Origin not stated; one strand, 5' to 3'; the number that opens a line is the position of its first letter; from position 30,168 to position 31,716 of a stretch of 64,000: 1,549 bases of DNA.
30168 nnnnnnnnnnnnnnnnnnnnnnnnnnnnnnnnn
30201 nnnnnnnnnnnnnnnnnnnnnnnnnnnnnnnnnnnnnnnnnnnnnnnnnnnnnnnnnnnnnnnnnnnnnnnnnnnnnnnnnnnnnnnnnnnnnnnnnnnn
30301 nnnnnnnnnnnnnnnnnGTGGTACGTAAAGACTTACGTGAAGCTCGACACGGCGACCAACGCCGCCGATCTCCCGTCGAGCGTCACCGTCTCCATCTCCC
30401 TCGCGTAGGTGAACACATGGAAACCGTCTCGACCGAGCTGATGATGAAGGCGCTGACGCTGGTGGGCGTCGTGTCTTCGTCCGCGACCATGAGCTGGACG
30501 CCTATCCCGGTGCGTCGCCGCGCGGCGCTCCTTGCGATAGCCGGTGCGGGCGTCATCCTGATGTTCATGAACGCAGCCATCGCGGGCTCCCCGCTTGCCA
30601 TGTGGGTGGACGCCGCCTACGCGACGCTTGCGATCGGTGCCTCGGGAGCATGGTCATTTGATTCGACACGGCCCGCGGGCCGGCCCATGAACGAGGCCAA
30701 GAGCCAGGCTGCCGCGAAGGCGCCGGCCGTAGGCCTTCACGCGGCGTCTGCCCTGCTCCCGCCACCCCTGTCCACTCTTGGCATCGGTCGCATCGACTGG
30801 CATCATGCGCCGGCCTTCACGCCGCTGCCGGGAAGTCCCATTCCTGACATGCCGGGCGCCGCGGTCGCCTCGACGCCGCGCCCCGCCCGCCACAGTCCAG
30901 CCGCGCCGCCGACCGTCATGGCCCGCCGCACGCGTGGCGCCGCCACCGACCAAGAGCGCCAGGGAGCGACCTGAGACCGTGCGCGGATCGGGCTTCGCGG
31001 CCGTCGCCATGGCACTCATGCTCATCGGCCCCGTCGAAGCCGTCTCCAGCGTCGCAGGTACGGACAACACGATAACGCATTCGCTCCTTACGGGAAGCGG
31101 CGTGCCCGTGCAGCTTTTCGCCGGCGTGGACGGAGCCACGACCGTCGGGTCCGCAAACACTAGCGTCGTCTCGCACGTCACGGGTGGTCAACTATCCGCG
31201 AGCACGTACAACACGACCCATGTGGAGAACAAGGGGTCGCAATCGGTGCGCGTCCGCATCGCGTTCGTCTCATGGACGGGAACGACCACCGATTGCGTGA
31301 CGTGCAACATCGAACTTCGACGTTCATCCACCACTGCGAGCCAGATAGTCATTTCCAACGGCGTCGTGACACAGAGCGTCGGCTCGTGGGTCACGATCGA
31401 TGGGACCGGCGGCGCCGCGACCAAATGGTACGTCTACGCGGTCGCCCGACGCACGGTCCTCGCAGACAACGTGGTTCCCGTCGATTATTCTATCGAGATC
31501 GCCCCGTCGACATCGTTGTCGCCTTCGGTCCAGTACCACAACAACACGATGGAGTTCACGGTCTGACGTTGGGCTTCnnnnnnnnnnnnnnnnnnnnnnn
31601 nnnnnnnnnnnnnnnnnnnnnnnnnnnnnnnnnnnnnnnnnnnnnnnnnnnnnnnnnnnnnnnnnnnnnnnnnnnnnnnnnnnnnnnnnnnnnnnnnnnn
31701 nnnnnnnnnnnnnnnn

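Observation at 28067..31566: Tandemly duplicated three-gene cassette (A-B-C x2) of sequon-rich secreted proteins plus a small membrane protein: candidate undescribed surface-structure module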

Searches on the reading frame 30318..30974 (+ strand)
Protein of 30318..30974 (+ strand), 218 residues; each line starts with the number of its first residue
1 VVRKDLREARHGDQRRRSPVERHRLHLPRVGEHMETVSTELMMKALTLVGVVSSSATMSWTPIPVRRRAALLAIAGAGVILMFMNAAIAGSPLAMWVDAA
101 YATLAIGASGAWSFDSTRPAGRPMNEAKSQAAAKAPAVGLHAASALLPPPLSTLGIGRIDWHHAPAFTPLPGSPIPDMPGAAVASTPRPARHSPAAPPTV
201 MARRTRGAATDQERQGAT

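Call 3: search_protein_families(library=pfam, proteins=[window:30318-30974:+], max_evalue=1)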
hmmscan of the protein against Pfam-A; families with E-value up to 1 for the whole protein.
window:30318-30974:+ (218 aa): 1 family
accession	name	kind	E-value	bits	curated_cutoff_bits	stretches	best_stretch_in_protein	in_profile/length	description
PF18949.5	DUF5693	-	0.03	13.3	29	1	31-106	304-382/609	Family of unknown function (DUF5693)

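Call 4: search_protein_families(library=ncbifam, proteins=[window:30318-30974:+], max_evalue=1)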
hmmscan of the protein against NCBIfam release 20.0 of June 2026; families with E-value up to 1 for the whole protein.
window:30318-30974:+ (218 aa): 0 families

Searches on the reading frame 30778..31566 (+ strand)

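Call 3: search_protein_families(library=pfam, proteins=[window:30778-31566:+], max_evalue=1)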
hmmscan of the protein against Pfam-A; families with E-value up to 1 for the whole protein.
window:30778-31566:+ (262 aa): 1 family
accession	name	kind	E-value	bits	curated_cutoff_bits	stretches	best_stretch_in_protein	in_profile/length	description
PF19873.4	DUF6346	-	0.015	15.3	25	1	175-231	66-126/145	Family of unknown function (DUF6346)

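Call 4: search_protein_families(library=ncbifam, proteins=[window:30778-31566:+], max_evalue=1)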
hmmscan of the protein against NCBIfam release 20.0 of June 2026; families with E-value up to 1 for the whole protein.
window:30778-31566:+ (262 aa): 0 families
